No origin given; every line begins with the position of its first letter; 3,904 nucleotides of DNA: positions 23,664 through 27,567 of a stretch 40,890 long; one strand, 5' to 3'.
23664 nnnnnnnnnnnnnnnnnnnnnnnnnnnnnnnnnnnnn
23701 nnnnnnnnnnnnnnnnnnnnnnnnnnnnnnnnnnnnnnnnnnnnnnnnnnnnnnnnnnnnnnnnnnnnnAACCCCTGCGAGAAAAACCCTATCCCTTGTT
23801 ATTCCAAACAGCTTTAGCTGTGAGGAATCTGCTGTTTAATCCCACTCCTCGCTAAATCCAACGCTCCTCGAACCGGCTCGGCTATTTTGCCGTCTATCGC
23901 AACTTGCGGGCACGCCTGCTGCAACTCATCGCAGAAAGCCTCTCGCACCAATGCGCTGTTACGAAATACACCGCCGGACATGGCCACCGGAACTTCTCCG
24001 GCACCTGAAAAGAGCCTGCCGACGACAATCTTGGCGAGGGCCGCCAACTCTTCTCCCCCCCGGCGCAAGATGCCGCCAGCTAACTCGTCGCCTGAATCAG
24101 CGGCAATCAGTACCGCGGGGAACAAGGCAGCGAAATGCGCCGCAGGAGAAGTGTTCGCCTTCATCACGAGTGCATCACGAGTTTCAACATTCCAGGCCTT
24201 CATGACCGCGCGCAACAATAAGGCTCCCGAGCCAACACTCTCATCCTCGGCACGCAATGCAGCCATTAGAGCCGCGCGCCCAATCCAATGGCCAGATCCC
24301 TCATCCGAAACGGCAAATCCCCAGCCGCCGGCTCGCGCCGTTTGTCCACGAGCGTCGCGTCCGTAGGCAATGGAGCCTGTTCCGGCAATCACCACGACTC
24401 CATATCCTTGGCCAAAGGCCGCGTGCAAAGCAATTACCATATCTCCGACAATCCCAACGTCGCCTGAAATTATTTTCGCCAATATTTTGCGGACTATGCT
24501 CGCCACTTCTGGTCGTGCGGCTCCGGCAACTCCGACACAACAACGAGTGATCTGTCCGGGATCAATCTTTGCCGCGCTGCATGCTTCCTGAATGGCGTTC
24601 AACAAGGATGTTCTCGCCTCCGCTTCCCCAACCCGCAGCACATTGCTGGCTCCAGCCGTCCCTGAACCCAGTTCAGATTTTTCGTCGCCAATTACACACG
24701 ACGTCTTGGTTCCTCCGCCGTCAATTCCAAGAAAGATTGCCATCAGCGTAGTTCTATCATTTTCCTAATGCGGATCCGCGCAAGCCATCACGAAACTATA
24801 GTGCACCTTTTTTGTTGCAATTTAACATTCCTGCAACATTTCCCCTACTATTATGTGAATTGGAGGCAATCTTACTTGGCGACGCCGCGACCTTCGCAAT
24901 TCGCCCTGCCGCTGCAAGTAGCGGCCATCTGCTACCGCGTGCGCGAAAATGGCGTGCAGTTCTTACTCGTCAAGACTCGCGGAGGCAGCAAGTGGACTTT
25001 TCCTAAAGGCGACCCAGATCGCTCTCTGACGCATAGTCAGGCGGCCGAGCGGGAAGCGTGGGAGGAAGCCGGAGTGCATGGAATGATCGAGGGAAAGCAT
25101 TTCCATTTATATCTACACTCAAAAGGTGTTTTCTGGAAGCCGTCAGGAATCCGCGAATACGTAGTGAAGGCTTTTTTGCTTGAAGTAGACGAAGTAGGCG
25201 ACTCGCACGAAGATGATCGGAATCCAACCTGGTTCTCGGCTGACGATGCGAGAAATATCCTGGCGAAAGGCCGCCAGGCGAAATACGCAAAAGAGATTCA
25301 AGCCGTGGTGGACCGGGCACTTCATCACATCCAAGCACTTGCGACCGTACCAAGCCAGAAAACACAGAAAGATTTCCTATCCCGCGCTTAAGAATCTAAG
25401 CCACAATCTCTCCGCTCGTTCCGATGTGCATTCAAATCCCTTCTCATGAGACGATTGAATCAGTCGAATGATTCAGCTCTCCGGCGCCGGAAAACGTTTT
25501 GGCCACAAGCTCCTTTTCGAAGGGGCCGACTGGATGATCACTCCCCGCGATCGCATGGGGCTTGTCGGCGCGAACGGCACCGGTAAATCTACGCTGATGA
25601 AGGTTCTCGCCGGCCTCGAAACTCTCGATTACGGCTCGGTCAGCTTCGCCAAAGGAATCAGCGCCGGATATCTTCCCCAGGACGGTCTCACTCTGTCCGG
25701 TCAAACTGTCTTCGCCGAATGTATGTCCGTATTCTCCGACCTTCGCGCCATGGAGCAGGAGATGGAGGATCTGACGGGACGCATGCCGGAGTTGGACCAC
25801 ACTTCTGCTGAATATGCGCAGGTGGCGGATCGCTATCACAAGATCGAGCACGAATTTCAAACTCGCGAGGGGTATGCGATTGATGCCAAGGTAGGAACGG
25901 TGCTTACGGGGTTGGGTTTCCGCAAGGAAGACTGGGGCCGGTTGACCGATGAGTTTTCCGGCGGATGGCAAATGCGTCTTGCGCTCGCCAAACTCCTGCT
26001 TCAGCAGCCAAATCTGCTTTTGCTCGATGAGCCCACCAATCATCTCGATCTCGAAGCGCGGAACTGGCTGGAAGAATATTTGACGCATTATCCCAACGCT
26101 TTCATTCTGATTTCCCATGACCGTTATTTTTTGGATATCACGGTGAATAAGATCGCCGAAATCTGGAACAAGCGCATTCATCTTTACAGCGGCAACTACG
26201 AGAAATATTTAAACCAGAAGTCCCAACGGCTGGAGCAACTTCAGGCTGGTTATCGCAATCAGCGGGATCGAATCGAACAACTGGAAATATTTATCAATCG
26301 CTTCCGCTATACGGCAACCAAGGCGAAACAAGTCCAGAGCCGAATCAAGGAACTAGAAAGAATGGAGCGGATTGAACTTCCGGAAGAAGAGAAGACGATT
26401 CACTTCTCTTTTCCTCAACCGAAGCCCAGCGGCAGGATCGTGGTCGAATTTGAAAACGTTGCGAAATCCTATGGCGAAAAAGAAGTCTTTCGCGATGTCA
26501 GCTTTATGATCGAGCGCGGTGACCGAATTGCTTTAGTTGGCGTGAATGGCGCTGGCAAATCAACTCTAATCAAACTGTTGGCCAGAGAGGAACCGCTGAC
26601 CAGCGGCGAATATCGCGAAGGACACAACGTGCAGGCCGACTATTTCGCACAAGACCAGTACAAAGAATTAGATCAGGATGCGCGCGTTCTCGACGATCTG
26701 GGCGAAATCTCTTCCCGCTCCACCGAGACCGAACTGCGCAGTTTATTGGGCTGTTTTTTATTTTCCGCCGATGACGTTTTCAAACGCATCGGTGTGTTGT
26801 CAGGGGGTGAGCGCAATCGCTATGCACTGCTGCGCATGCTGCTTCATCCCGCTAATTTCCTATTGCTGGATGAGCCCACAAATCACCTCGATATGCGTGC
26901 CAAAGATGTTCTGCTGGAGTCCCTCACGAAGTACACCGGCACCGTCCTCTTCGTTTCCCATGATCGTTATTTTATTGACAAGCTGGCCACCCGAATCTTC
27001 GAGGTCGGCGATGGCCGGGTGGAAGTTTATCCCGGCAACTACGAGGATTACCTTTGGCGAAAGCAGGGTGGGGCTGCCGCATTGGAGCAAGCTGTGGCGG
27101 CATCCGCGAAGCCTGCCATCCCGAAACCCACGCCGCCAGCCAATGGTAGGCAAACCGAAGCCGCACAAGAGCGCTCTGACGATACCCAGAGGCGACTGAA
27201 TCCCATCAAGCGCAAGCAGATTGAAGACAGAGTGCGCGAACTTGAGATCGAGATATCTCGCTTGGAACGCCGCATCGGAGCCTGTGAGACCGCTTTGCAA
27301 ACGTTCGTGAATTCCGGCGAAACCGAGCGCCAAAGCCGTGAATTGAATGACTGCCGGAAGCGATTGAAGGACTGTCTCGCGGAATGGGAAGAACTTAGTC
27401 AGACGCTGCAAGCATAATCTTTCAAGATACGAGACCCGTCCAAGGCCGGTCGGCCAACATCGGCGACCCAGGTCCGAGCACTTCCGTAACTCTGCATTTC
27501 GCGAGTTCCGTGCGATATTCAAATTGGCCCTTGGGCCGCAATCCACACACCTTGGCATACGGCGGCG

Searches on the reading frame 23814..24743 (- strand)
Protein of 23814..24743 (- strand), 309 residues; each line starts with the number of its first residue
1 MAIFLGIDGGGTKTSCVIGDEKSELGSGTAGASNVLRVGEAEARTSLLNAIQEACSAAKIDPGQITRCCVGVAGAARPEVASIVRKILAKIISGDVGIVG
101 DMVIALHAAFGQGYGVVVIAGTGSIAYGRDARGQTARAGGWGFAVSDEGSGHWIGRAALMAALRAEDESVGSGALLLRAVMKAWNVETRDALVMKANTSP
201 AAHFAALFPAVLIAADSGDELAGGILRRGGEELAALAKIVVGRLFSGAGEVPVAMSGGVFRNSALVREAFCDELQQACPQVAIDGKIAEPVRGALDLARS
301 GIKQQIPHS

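Call 50: search_protein_families(library=pfam, proteins=[window:23814-24743:-], max_evalue=0.00001)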
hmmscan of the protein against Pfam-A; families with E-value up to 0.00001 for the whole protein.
window:23814-24743:- (309 aa): 1 family
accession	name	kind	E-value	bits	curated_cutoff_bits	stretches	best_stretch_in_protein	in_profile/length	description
PF01869.26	BcrAD_BadFG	-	2.5e-41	142.4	31.5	1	5-294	1-264/271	BadF/BadG/BcrA/BcrD ATPase family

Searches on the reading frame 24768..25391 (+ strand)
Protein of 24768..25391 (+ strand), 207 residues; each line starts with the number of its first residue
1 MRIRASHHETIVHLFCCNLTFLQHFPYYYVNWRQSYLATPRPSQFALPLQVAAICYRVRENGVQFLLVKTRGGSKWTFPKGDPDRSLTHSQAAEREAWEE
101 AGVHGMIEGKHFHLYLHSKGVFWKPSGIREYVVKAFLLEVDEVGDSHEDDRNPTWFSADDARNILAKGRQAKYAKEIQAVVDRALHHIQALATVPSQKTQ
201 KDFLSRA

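Call 50: search_protein_families(library=pfam, proteins=[window:24768-25391:+], max_evalue=0.00001)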
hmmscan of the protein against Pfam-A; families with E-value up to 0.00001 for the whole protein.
window:24768-25391:+ (207 aa): 1 family
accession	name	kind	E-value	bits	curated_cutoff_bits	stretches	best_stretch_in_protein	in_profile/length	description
PF00293.34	NUDIX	-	1.8e-12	47.9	21.1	1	49-167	2-124/134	NUDIX domain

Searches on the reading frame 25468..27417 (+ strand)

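Call 50: search_protein_families(library=pfam, proteins=[window:25468-27417:+], max_evalue=0.00001)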
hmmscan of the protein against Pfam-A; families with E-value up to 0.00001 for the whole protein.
window:25468-27417:+ (649 aa): 9 families
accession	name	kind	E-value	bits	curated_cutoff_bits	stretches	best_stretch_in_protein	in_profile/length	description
PF00005.33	ABC_tran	-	1.7e-46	158.6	25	2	342-472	2-137/137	ABC transporter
PF12848.13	ABC_tran_Xtn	-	8.2e-30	103.2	25.9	1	231-313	2-85/85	ABC transporter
PF13304.12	AAA_21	-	3e-15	57.5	27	0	31-61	3-32/304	AAA domain, putative AbiEii toxin, Type IV TA system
PF13555.12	AAA_29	-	1.5e-09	37.9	27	0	17-44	12-39/61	P-loop containing region of AAA domain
PF02463.25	SMC_N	-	6.1e-09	36.1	40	0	435-505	135-204/220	RecF/RecN/SMC N terminal domain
PF03193.22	RsgA_GTPase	-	1.1e-06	29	30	0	337-385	93-140/174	RsgA GTPase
PF13238.12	AAA_18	-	3e-06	28.2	29.4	0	354-416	1-68/128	AAA domain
PF01926.29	MMR_HSR1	-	7.9e-06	26.4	21.9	0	353-379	1-27/113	50S ribosome-binding GTPase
PF13521.12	AAA_28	-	8.8e-06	26.5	27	0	353-382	1-31/164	AAA domain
